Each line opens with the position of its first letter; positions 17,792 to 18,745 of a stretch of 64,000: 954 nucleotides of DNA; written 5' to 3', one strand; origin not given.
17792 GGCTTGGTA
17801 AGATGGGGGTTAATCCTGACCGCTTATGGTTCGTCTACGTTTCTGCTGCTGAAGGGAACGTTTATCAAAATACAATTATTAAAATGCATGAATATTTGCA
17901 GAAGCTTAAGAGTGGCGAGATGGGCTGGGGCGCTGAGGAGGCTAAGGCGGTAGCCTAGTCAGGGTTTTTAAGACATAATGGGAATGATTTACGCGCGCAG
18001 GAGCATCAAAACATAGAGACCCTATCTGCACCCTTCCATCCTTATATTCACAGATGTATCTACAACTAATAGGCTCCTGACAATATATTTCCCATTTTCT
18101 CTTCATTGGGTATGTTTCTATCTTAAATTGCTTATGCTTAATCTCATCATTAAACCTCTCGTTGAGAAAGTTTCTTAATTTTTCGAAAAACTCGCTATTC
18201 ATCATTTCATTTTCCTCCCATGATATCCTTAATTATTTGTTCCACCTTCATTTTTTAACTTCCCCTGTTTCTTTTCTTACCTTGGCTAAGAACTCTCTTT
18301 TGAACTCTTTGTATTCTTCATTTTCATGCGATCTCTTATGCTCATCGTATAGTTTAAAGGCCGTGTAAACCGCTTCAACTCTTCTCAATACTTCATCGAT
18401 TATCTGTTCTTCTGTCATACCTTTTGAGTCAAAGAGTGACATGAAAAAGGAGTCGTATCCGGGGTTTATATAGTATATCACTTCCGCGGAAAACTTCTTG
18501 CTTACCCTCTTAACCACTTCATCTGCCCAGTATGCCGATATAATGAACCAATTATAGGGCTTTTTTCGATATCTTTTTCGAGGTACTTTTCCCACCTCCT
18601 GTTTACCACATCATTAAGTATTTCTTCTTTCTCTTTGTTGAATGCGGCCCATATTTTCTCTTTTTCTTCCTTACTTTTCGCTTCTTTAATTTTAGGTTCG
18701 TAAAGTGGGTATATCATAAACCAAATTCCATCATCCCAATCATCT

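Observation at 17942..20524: Candidate archaeal polymorphic toxin-immunity cassette: REase-fold nuclease plus a tandem array of three paralogues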

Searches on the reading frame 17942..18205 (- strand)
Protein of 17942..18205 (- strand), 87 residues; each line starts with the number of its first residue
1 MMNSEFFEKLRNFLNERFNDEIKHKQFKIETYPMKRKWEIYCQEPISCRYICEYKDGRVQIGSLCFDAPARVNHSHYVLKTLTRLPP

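Call 3: search_protein_families(library=pfam, proteins=[window:17942-18205:-], max_evalue=1)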
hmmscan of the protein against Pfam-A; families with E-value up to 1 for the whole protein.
window:17942-18205:- (87 aa): 1 family
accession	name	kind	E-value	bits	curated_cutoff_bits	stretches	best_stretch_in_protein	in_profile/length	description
PF13769.11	Virulence_fact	-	0.1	13.4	25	1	9-41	18-50/81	Virulence factor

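Call 4: search_protein_families(library=padloc, proteins=[window:17942-18205:-], max_evalue=1)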
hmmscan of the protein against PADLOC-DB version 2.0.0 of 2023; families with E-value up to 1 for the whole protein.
window:17942-18205:- (87 aa): 1 family
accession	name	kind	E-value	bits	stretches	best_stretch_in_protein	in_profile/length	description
PDLC00956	Cas6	-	0.018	13.6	1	4-66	111-169/200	CRISPR-associated endoribonuclease Cas6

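Call 5: search_protein_families(library=ncbifam, proteins=[window:17942-18205:-], max_evalue=1)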
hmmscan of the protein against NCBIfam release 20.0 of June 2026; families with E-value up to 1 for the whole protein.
window:17942-18205:- (87 aa): 2 families
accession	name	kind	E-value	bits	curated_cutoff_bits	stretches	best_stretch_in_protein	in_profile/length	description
TIGR01877.1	cas_cas6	equivalog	0.067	13.6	58.65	1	4-66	111-169/200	CRISPR-associated endoribonuclease Cas6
TIGR03064.1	sortase_srtB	equivalog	0.1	11.9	153.75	1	1-41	133-171/235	class B sortase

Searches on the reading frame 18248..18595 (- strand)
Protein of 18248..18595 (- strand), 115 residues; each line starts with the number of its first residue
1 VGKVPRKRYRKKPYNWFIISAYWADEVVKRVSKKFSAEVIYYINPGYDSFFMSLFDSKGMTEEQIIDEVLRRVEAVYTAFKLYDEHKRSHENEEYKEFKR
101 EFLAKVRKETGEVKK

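Call 3: search_protein_families(library=pfam, proteins=[window:18248-18595:-], max_evalue=1)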
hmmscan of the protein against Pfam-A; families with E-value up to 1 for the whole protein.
window:18248-18595:- (115 aa): 1 family
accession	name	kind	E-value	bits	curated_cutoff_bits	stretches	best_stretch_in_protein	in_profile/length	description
PF02256.22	Fe_hyd_SSU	-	0.028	14.9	24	1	67-106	2-40/56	Iron hydrogenase small subunit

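Call 4: search_protein_families(library=padloc, proteins=[window:18248-18595:-], max_evalue=1)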
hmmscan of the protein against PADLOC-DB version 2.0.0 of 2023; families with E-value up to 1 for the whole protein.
window:18248-18595:- (115 aa): 0 families

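Call 5: search_protein_families(library=ncbifam, proteins=[window:18248-18595:-], max_evalue=1)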
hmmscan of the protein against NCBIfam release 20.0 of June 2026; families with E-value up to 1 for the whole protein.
window:18248-18595:- (115 aa): 0 families
